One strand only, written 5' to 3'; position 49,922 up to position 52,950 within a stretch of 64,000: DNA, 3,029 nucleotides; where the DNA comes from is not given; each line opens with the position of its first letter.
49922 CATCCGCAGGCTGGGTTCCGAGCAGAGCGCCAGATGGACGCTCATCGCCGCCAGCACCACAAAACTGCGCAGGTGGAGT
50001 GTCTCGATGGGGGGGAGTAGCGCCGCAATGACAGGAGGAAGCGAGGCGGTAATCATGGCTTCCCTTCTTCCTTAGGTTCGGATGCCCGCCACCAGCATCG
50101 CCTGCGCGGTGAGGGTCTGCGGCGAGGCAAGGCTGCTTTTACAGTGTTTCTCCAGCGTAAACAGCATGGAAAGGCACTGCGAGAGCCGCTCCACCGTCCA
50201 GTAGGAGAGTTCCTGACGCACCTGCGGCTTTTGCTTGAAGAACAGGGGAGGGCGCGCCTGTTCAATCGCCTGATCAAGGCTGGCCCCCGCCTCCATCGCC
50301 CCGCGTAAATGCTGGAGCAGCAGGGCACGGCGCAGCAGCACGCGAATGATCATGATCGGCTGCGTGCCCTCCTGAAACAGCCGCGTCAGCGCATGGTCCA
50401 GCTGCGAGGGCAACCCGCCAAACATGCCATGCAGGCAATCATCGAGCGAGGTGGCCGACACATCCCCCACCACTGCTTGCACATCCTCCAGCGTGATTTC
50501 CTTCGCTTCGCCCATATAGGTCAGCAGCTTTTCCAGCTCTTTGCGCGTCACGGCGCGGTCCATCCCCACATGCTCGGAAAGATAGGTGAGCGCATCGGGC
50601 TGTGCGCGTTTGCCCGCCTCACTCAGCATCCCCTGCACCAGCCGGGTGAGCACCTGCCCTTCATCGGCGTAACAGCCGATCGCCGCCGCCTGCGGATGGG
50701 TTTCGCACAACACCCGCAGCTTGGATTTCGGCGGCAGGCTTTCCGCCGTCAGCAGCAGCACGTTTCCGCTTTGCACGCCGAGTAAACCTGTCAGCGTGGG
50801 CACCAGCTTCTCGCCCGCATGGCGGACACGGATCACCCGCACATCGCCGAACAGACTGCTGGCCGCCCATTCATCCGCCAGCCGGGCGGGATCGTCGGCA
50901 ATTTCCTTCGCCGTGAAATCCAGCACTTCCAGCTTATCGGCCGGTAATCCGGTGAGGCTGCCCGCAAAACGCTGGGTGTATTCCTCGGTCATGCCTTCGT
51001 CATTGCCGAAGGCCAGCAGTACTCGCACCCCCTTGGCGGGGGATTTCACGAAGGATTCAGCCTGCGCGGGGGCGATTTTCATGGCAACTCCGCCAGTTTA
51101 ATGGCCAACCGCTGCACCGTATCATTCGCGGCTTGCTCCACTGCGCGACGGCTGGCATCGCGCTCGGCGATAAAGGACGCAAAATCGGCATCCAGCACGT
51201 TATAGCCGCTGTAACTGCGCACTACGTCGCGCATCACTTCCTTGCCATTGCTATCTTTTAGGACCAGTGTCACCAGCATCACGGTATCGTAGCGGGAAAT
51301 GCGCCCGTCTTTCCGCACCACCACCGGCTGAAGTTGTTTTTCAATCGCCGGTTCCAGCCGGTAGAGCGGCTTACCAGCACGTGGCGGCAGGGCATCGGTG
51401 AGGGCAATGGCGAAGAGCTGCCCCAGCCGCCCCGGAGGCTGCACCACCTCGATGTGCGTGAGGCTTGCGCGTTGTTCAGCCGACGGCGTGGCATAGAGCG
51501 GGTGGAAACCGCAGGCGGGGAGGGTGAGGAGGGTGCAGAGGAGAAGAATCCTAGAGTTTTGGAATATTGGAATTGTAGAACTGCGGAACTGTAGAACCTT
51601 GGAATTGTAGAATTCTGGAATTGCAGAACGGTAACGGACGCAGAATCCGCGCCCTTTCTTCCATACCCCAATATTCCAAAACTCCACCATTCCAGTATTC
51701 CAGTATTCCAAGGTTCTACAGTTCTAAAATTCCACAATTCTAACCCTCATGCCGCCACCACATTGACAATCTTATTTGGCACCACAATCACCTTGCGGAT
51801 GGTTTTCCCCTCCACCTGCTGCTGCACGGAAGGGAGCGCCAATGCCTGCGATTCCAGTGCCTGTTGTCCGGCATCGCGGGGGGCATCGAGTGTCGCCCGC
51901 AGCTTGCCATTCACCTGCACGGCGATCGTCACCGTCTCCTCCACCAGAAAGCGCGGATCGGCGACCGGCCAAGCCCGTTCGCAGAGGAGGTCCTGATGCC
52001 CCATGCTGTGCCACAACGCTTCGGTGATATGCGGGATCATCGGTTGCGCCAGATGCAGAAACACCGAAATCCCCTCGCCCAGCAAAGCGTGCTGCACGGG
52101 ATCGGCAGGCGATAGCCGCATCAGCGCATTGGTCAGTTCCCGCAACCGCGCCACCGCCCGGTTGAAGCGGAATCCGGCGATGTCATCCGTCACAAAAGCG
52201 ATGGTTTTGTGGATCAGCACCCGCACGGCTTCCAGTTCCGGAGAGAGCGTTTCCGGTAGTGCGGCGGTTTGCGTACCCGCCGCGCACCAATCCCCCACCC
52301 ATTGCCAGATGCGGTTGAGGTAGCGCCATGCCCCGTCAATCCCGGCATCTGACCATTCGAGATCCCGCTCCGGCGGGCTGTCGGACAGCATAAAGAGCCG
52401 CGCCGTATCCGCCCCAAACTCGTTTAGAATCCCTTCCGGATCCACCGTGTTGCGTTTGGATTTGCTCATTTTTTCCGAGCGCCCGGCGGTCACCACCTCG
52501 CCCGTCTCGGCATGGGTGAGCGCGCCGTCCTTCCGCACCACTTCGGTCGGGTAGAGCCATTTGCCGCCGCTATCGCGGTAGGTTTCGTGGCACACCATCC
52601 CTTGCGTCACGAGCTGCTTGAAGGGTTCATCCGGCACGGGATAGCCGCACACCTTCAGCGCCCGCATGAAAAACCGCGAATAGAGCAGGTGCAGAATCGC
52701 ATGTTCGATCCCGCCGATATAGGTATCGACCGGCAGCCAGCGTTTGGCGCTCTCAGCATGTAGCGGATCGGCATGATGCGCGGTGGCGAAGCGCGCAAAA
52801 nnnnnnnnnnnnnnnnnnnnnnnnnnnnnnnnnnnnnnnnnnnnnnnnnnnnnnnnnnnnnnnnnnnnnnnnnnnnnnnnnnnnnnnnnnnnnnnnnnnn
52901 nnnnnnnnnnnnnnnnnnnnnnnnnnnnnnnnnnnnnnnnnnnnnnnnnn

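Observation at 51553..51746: AT-rich array of 16-bp tandem units and inverted GGAAT/ATTCC modules inserted between leuS and lptE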

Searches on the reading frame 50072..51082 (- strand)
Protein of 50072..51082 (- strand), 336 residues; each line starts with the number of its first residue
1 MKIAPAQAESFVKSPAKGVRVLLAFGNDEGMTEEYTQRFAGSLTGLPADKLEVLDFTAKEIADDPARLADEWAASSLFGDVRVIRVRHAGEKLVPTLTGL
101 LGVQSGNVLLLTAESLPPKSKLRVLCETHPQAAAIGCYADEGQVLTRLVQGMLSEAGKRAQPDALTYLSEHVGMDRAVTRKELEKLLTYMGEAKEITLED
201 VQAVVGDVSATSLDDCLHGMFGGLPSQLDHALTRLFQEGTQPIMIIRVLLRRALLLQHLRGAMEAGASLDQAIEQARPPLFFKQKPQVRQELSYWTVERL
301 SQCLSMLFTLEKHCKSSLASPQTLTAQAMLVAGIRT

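Call 69: search_protein_families(library=pfam, proteins=[window:50072-51082:-], max_evalue=0.1)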
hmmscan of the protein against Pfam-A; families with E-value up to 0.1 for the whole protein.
window:50072-51082:- (336 aa): 4 families
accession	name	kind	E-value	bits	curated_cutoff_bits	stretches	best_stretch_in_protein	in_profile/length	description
PF21694.2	DNA_pol3_delta_C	-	0.0038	17.7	27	1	232-325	23-114/121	DNA polymerase III delta subunit, C-terminal domain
PF16577.11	UBA_5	-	0.0072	16.9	27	0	116-151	8-41/62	UBA domain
PF14840.11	DNA_pol3_delt_C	-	0.013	16.2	27.3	1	222-316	10-101/125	Processivity clamp loader gamma complex DNA pol III C-term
PF22564.2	HAAS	-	0.017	15.9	27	0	43-84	10-52/55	HAAS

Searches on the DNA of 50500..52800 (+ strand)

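Call 9: search_rna_families(source=window, start=50500, end=52800, threshold=evalue, max_evalue=10)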
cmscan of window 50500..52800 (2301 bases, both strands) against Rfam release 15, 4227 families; matches with E-value up to 10: 3.
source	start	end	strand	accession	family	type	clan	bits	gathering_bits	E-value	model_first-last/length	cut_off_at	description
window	50657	50741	-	RF03006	M23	Gene; sRNA;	-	18.4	41.2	3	1-53/53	no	M23 RNA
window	51577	51732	-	RF01911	MIR2118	Gene; miRNA;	-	17.9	85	2.5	1-170/170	no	MIR2118 microRNA precursor family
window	50621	50754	-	RF02206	WT1-AS_4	Gene; lncRNA;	-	15.2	60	6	1-134/134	no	WT1 antisense RNA conserved region 4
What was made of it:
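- On Any Rfam family: Only chance-level hits at E of 2.5 or more on the region (call 9).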

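Call 50: search_dna_similar(query=window:51540-51760:+, collection=plasmids, mode=distant, max_evalue=0.001, max_rows=25)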
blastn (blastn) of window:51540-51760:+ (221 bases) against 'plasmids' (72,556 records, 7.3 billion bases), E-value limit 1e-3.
No match.

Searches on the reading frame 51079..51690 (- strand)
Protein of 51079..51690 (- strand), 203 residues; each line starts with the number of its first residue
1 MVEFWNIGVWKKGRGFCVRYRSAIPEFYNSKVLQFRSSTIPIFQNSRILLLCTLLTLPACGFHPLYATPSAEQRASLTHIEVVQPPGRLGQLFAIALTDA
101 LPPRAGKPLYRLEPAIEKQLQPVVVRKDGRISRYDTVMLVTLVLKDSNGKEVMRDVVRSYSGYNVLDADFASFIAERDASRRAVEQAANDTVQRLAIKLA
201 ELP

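Call 69: search_protein_families(library=pfam, proteins=[window:51079-51690:-], max_evalue=0.1)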
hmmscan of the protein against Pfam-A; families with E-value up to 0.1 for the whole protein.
window:51079-51690:- (203 aa): 1 family
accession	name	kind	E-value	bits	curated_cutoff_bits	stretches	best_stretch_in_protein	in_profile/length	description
PF04390.17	LptE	-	2.8e-05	25.2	23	1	80-195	6-118/118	Lipopolysaccharide-assembly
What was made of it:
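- The Pfam LptE match starts at residue 80 (call 69).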

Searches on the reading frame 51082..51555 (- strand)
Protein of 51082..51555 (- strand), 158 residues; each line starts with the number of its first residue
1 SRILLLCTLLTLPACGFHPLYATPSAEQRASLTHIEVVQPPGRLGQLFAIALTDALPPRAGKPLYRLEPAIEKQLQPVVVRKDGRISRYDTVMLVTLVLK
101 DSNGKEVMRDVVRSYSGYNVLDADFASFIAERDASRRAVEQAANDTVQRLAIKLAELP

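Call 19: find_homologous_proteins(query=window:51082-51555:-)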
Query seq(158 aa) (158 aa): 1 proteins with E <= 0.001 among 150 candidates.
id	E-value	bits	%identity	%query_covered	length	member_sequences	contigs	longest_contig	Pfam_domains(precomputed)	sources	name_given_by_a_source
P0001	1.8e-95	335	100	100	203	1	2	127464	PF04390.18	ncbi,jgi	jgi:LPS-assembly lipoprotein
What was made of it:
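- On LptE N-terminal domain (coding): A word-based search found no homologue of the extension (call 19).
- Tried and rejected: It found only the protein itself (call 19), so close-relative junction comparison was impossible.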

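Call 20: find_encoding_contigs(protein=P0001, flank=3000, max_places=4)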
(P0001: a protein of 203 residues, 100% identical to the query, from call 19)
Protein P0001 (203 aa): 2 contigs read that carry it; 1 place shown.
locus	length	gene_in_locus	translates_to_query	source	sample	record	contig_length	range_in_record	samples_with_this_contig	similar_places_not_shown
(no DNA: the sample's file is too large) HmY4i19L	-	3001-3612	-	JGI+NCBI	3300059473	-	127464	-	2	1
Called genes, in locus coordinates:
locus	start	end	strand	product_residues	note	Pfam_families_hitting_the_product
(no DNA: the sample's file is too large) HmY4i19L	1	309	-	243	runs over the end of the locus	PF13557:Phenol_MetA_deg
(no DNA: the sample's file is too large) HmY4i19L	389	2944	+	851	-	PF00133:tRNA-synt_1, PF09334:tRNA-synt_1g, PF13603:tRNA-synt_1_2, PF00133:tRNA-synt_1, PF08264:Anticodon_1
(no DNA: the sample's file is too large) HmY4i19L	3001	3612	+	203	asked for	PF04390:LptE (faint)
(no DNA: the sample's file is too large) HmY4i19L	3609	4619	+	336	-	-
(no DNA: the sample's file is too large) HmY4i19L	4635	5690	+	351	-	PF03186:CobD_Cbib (weak)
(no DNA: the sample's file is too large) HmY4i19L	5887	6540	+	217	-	PF06055:ExoD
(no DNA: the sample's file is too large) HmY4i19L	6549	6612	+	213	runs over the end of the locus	PF01634:HisG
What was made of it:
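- On Iterons or centromere-like arrays: The neighbours are leuS, lptE and a holA-like gene (calls 20, 69).
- The source is a metagenome contig (call 20).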
